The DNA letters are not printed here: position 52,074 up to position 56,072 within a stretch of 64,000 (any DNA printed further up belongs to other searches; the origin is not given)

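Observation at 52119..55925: Giant vWA / TM / FHA-like / acidic-repeat / degenerate-GGDEF protein downstream of flhF: candidate polar landmark or scaffold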

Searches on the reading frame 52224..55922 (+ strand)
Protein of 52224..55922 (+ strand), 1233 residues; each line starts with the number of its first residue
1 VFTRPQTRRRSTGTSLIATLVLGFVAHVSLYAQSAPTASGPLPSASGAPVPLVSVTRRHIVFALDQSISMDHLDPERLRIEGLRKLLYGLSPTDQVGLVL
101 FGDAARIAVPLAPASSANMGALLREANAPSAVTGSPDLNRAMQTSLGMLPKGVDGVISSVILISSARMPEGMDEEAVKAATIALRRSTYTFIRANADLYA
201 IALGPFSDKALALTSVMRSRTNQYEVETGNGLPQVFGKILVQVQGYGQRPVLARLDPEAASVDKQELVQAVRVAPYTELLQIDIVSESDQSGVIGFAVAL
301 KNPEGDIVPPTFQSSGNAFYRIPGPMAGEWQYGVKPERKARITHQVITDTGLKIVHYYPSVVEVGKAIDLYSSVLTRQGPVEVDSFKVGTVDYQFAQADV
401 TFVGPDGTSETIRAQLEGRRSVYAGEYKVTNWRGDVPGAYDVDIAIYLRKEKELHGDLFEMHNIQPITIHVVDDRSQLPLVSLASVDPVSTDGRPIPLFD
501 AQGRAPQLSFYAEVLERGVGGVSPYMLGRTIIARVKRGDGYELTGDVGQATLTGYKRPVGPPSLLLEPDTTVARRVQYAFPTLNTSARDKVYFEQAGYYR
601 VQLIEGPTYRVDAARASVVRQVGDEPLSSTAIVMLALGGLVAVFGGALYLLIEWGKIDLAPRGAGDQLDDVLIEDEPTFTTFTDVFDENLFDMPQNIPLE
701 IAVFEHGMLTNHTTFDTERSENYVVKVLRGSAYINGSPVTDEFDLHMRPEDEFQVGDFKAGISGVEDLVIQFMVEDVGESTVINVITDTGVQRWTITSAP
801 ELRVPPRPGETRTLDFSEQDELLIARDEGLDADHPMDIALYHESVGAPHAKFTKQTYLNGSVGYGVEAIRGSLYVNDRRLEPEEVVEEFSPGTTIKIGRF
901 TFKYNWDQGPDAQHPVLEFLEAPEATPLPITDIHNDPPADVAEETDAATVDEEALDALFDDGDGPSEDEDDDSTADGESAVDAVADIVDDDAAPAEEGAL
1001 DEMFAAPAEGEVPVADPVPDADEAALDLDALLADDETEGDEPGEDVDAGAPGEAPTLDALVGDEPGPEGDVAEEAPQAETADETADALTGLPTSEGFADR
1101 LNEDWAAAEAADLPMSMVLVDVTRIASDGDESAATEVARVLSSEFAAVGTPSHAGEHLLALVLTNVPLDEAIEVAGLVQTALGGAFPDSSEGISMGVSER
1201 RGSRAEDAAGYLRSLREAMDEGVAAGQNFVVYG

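Call 7: search_protein_families(library=pfam, proteins=[window:52224-55922:+], max_evalue=1)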
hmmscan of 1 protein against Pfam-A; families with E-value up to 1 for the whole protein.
window:52224-55922:+ (1233 aa): 3 families
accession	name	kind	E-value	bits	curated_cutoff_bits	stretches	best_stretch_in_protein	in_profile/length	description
PF13519.12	VWA_2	-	6.2e-06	27.2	27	1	60-165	1-105/107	von Willebrand factor type A domain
PF00092.34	VWA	-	8.9e-06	26.5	23.8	1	60-235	2-171/174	von Willebrand factor type A domain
PF00990.26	GGDEF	-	0.029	14.6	23.8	1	1085-1182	3-107/161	Diguanylate cyclase, GGDEF domain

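Call 8: search_protein_families(library=ncbifam, proteins=[window:52224-55922:+], max_evalue=0.1)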
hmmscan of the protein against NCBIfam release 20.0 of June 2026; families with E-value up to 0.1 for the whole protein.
window:52224-55922:+ (1233 aa): 1 family
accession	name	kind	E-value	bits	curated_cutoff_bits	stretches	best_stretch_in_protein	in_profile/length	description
NF038266.1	diguan_SiaD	equivalog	0.042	13.2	290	1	1084-1201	95-224/252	biofilm regulation diguanylate cyclase SiaD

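Call 9: find_homologous_proteins(query=window:52224-55922:+)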
Query window:52224-55922:+ (1233 aa): 6 proteins with E <= 0.001 among 8000 candidates.
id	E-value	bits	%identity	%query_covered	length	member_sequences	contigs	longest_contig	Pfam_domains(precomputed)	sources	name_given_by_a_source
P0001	0.0e+0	2620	100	96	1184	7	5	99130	PF00092.35,PF13519.13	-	-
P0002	0.0e+0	1623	65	95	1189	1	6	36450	PF00092.35,PF13519.13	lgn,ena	-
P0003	0.0e+0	1602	60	99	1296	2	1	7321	-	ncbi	ncbi:MAG: hypothetical protein ABGY41_00510 [Candidatus Poribacteria bacterium]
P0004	0.0e+0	1600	60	100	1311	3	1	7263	-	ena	-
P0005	0.0e+0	1516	59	94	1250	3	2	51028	-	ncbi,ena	-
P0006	0.0e+0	1495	57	96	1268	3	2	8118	PF00092.35,PF13519.13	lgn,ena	-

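Call 12: find_encoding_contigs(protein=P0005, flank=10000, max_places=3)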
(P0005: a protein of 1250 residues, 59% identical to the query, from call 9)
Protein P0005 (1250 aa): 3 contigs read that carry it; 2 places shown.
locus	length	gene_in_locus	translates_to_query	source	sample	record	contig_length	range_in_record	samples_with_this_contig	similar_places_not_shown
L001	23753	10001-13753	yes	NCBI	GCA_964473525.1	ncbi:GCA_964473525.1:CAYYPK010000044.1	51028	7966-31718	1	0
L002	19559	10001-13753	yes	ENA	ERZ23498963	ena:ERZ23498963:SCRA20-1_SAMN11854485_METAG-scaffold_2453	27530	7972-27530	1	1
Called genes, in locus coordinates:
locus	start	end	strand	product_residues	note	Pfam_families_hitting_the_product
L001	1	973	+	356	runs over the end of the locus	PF06224:AlkZ-like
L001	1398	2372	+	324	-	PF00930:DPPIV_N (faint), PF26549:Tricorn_N (weak), PF26550:Tricorn_2nd, PF23381:Beta-prop_IFT122_1st (faint), PF26549:Tricorn_N (weak), PF07676:PD40 (weak), PF26549:Tricorn_N, PF07676:PD40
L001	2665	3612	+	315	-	PF01435:Peptidase_M48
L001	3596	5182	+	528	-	PF00493:MCM (weak), PF07724:AAA_2, PF00004:AAA, PF10431:ClpB_D2-small (faint)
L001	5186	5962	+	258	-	PF01311:Bac_export_1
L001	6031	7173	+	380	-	PF01312:Bac_export_2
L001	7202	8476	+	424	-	PF00448:SRP54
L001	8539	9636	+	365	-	PF10975:DUF2802 (weak)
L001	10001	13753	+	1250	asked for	-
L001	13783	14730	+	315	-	PF00072:Response_reg, PF00990:GGDEF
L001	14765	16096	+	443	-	PF00072:Response_reg, PF00158:Sigma54_activat, PF14532:Sigma54_activ_2, PF07728:AAA_5, PF25601:AAA_lid_14, PF02954:HTH_8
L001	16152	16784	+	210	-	PF01833:TIG, PF13205:Big_5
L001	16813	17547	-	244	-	PF13578:Methyltransf_24 (weak)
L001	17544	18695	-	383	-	PF13439:Glyco_transf_4, PF13579:Glyco_trans_4_4, PF20706:GT4-conflict, PF00534:Glycos_transf_1, PF13692:Glyco_trans_1_4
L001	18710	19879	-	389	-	PF00535:Glycos_transf_2, PF26629:GT2_TM_C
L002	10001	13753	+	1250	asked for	-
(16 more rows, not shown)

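Call 13: find_encoding_contigs(protein=P0002, flank=10000, max_places=3)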
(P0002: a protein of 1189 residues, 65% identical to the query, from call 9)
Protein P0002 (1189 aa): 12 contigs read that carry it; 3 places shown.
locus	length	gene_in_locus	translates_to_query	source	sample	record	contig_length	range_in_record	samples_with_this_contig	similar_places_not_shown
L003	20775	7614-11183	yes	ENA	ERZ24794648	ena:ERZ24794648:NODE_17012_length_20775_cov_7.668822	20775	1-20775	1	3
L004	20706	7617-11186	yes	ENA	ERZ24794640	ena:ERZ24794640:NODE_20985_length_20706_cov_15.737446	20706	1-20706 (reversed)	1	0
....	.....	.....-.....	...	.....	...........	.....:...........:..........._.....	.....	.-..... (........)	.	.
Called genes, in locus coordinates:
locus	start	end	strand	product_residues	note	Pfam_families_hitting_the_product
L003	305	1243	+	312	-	PF01435:Peptidase_M48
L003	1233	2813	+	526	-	PF00493:MCM, PF01078:Mg_chelatase (faint), PF07724:AAA_2, PF00004:AAA, PF10431:ClpB_D2-small (faint)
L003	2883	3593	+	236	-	PF01311:Bac_export_1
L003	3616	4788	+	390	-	PF01312:Bac_export_2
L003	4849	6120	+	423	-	PF13401:AAA_22 (faint), PF00448:SRP54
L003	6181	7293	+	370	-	PF10975:DUF2802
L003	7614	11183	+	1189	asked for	PF00092:VWA (weak), PF13519:VWA_2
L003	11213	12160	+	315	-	PF00072:Response_reg, PF00990:GGDEF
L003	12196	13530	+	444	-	PF00072:Response_reg, PF00158:Sigma54_activat, PF14532:Sigma54_activ_2, PF07728:AAA_5, PF00004:AAA (faint), PF25601:AAA_lid_14, PF02954:HTH_8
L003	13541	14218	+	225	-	PF01833:TIG, PF13205:Big_5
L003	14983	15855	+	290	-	PF00669:Flagellin_N, PF00700:Flagellin_C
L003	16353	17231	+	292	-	PF00669:Flagellin_N, PF00700:Flagellin_C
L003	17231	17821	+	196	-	-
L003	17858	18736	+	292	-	PF00669:Flagellin_N, PF00700:Flagellin_C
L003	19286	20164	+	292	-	PF00669:Flagellin_N, PF00700:Flagellin_C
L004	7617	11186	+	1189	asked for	PF00092:VWA (weak), PF13519:VWA_2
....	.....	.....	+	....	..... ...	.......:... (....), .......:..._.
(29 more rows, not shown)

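Call 40: predict_structure(alignment_id=A3)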
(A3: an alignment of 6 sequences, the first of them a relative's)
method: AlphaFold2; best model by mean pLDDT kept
length: 1184 residues; sequences in the alignment: 6
mean_pLDDT: 37.3   pTM: 0.26
mean pLDDT of the five models: 37.3, 36.0, 35.6, 35.0, 33.4
residues with pLDDT >= 90: 4; 70-90: 138; 50-70: 69; < 50: 973
segments of 3 or more residues with pLDDT < 50: 1-216, 227-229, 239-244, 290-831, 833-836, 838-1034, 1153-1157
pLDDT, mean of each block of 10 residues (from residue 1): 23 27 26 32 32 27 37 39 32 37 32 29 33 29 28 30 30 27 26 24 23 45 52 56 53 80 62 66 62 45 39 26 22 24 27 30 28 21 22 20 21 27 38 23 27 33 33 22 21 26 25 22 21 24 37 34 21 21 25 26 26 25 23 26 27 29 27 30 27 26 23 23 30 30 29 31 32 30 36 35 41 42 46 47 36 31 29 27 25 28 37 32 27 27 28 30 31 30 28 27 32 31 28 57 78 77 77 83 82 75 86 80 81 77 81 56 79 73 66
secondary structure, 60 per line:
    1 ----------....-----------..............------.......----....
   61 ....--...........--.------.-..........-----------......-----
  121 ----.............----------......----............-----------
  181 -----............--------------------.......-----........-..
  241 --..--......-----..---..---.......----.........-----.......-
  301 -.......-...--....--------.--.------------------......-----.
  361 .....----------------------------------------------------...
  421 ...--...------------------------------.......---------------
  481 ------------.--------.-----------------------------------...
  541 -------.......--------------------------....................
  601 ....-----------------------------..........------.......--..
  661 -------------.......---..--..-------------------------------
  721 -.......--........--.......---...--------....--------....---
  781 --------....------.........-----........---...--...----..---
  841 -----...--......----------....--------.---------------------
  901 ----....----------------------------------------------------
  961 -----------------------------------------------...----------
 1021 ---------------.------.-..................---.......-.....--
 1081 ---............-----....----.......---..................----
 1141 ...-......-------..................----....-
elements in order (helices of 4 or more, strands of 3 or more residues): E11-14 H26-39 E46-52 E57-64 H67-77 H89-98 E110-115 H125-137 E148-153 H158-169 H186-197 E218-224 E230-237 E247-252 E268-274 E279-287 E293-299 E302-308 H315-318 E349-354 E360-365 E418-423 E459-465 E548-554 H581-604 H634-643 E650-656 E674-680 E722-728 E731-738 E741-747 E762-765 E774-777 E789-792 E799-807 E813-820 E824-826 E829-831 E846-848 E851-856 E867-870 H905-908 H1045-1062 E1066-1072 H1074-1078 H1084-1095 E1101-1104 E1109-1115 H1119-1136 E1145-1150 H1158-1175 E1180-1183

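Call 45: fold_search(model_id=the predicted structure, library=pdb)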
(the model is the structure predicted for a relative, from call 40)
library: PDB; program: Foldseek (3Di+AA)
matches with E <= 10: 1151; with E <= 0.001: 67
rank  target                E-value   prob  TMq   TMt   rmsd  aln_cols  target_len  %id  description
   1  9g86_A                7.9e-07  1.00  0.12  0.29   4.5       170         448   22  Structure of Response regulator PleD in complex with c-diGMP and pppGpp (released 2025-08-06)
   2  6tts_B                2.2e-06  1.00  0.11  0.69   8.6       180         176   17  Crystal structure of the GGDEF domain of DgcB from Caulobacter crescentus in complex with c-di-GMP (released 2021-01-13)
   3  2wb4_A                2.5e-06  1.00  0.11  0.28   3.8       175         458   22  activated diguanylate cyclase PleD in complex with c-di-GMP (released 2010-04-21)
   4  5euh_A                4.5e-06  1.00  0.12  0.73   3.7       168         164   20  Crystal structure of the c-di-GMP-bound GGDEF domain of P. fluorescens GcbC (released 2015-12-30)
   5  6hbz_B                5.3e-06  1.00  0.12  0.47   3.6       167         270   20  Bdellovibrio bacteriovorus DgcB Full-length (released 2019-08-28)
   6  6et7_B                5.3e-06  1.00  0.11  0.20   2.8       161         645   17  Activated heterodimer of the bacteriophytochrome regulated diguanylyl cyclase variant - S505V A526V - from Idiomarina  (released 2018-06-13)
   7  5m3c_A                5.9e-06  1.00  0.11  0.30   3.8       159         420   20  Structure of the hybrid domain (GGDEF-EAL) of PA0575 from Pseudomonas aeruginosa PAO1 at 2.8 Ang. with GTP and Ca2+ bo (released 2017-12-20)
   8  6tts_A                6.3e-06  1.00  0.11  0.70   3.8       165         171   18  Crystal structure of the GGDEF domain of DgcB from Caulobacter crescentus in complex with c-di-GMP (released 2021-01-13)
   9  4zmm_A                7.0e-06  1.00  0.11  0.69   4.1       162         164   22  GGDEF domain of Dcsbis complexed with c-di-GMP (released 2016-05-04)
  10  9g86_B                8.2e-06  1.00  0.11  0.28   4.0       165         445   21  Structure of Response regulator PleD in complex with c-diGMP and pppGpp (released 2025-08-06)
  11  3ign                  8.7e-06  1.00  0.12  0.73   3.8       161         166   17  Crystal Structure of the GGDEF domain from Marinobacter aquaeolei diguanylate cyclase complexed with c-di-GMP - Northeas (released 2009-08-11)
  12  2v0n_A                8.7e-06  1.00  0.11  0.28   3.6       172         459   22  ACTIVATED RESPONSE REGULATOR PLED IN COMPLEX WITH C-DIGMP AND GTP- ALPHA-S (released 2007-08-21)
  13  9g85_A                9.2e-06  1.00  0.11  0.28   4.3       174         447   22  Structure of Response regulator PleD in complex with c-diGMP and ppGpp (released 2025-08-06)
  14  1w25_A                1.1e-05  1.00  0.11  0.28   3.9       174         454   21  Response regulator PleD in complex with c-diGMP (released 2004-11-18)
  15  2wb4_B                1.4e-05  1.00  0.12  0.30   3.5       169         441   22  activated diguanylate cyclase PleD in complex with c-di-GMP (released 2010-04-21)
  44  3hva_A                1.2e-04  1.00  0.11  0.69   4.1       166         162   15  Crystal structure of FimX GGDEF domain from Pseudomonas aeruginosa (released 2009-08-18)
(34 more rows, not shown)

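Call 57: find_related_loci(query=A6, collection=genome_contigs, flank=10000)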
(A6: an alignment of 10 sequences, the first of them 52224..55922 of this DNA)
Query A6 (1233 aa) in genome_contigs; peptide patterns used: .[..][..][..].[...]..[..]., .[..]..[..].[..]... (x = any residue, [..] = any of these).
16 stretches matched a pattern; 3 encode a relative of the query (tblastn E <= 1e-3); 3 distinct loci.
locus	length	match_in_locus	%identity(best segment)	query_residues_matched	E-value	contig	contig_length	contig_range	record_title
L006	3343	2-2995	78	266-1233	0e+0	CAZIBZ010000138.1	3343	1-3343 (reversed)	MAG TPA_asm: uncultured Dehalococcoidia bacterium isolate SRP260945_co2_382 genome assembly, contig: k141_447537, whole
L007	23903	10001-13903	59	13-1233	0e+0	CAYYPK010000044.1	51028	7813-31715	MAG TPA_asm: uncultured bacterium isolate SRP200020_co5_420 genome assembly, contig: NODE_954_length_51028_cov_6.813646,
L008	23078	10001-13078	32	8-1081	2e-130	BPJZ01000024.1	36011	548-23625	MAG: Candidatus Poribacteria bacterium KatS3mg115 DNA, contig_16492, whole genome shotgun sequence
